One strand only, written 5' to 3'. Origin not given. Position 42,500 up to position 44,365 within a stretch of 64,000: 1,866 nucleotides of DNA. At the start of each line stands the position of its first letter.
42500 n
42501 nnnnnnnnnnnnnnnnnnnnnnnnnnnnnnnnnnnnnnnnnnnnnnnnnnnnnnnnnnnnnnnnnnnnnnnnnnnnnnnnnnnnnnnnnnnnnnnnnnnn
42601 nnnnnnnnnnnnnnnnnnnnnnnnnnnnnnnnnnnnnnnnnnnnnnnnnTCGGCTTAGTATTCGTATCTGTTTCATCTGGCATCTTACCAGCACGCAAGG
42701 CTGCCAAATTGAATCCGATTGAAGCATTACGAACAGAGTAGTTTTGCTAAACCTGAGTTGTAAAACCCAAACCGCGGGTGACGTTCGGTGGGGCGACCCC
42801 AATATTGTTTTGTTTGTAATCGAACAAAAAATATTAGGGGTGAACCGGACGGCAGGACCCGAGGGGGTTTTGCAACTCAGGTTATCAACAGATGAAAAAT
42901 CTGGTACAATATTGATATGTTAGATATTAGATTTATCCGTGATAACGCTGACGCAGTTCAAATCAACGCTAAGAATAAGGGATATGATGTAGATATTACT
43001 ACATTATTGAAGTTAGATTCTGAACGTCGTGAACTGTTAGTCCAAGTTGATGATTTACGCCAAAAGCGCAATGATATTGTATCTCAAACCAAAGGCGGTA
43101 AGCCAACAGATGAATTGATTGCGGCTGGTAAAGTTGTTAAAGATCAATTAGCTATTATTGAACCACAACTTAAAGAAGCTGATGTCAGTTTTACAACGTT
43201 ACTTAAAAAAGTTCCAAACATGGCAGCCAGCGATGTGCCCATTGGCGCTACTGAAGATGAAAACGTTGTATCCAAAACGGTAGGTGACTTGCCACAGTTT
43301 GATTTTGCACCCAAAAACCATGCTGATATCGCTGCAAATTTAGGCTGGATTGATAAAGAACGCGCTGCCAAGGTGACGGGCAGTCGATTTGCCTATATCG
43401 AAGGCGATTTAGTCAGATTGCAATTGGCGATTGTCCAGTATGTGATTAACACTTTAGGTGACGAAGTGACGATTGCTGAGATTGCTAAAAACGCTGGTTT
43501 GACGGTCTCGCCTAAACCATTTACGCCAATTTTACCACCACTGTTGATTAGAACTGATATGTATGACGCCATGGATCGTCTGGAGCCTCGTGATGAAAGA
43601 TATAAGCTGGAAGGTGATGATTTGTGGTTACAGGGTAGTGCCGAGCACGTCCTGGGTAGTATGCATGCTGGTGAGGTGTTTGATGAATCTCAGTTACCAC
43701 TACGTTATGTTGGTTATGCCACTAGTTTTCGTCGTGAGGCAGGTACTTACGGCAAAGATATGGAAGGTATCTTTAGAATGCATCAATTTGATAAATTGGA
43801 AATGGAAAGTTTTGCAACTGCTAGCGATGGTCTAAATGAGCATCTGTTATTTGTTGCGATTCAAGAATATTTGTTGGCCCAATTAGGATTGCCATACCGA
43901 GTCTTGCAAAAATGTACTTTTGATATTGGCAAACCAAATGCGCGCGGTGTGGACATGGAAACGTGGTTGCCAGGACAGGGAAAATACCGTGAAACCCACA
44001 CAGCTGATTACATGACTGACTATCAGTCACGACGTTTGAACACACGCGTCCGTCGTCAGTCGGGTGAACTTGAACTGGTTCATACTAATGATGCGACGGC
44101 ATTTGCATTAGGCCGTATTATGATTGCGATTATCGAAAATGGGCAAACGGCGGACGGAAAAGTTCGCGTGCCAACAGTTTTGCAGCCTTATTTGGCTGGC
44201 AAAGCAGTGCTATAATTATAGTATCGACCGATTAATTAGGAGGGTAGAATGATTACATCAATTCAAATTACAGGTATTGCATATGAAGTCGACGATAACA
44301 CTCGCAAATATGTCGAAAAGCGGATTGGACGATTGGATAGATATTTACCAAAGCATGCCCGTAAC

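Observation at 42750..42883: Unassigned structured motif upstream of serS, sharing two exact blocks with a copy upstream of rpmE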

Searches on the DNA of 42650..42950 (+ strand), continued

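Call 93: search_dna_similar(query=window:42750-42883:+, collection=plasmids, mode=distant, max_evalue=0.01, max_rows=10)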
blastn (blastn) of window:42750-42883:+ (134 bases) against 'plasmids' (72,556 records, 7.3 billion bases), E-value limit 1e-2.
No match.

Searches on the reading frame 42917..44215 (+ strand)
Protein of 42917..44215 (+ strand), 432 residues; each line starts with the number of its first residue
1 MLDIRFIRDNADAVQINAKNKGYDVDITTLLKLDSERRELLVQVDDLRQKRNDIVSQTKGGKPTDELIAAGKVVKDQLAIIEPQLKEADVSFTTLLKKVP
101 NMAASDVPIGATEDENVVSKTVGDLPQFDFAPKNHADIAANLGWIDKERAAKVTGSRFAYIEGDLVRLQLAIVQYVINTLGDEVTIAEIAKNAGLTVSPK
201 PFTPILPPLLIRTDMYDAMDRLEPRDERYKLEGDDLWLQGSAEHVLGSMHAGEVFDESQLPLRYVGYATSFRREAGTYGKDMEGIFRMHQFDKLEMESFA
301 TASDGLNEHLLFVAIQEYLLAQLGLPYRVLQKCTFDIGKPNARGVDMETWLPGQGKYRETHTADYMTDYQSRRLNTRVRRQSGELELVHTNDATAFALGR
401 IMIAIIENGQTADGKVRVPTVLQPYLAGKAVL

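Call 15: find_encoding_contigs(protein=window:42917-44215:+, flank=3000, max_places=10)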
Protein window:42917-44215:+ (432 aa): 5 contigs read that carry it; 3 places shown.
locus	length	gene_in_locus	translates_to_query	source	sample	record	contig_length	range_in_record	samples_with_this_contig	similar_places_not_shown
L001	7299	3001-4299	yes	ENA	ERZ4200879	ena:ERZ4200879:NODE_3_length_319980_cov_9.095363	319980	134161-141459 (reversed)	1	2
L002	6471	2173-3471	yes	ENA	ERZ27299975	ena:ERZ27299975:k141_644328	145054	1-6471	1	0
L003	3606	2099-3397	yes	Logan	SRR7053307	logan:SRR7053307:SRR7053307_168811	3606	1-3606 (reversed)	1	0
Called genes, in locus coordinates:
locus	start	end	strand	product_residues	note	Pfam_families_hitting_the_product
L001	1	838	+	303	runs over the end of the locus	PF20990:DUF2207_C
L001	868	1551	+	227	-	PF00005:ABC_tran, PF13304:AAA_21 (faint)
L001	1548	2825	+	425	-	PF12704:MacB_PCD, PF02687:FtsX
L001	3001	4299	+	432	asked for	PF02403:Seryl_tRNA_N, PF00587:tRNA-synt_2b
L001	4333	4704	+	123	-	PF02482:Ribosomal_S30AE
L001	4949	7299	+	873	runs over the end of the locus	PF07517:SecA_DEAD, PF01043:SecA_PP_bind, PF21090:P-loop_SecA, PF07516:SecA_SW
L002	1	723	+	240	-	?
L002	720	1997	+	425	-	PF12704:MacB_PCD, PF02687:FtsX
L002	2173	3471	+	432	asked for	PF02403:Seryl_tRNA_N, PF00587:tRNA-synt_2b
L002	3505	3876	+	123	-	PF02482:Ribosomal_S30AE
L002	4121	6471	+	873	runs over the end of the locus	PF07517:SecA_DEAD, PF01043:SecA_PP_bind, PF21090:P-loop_SecA, PF07516:SecA_SW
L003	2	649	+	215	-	?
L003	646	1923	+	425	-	PF12704:MacB_PCD, PF02687:FtsX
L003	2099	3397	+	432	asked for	PF02403:Seryl_tRNA_N, PF00587:tRNA-synt_2b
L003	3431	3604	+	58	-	?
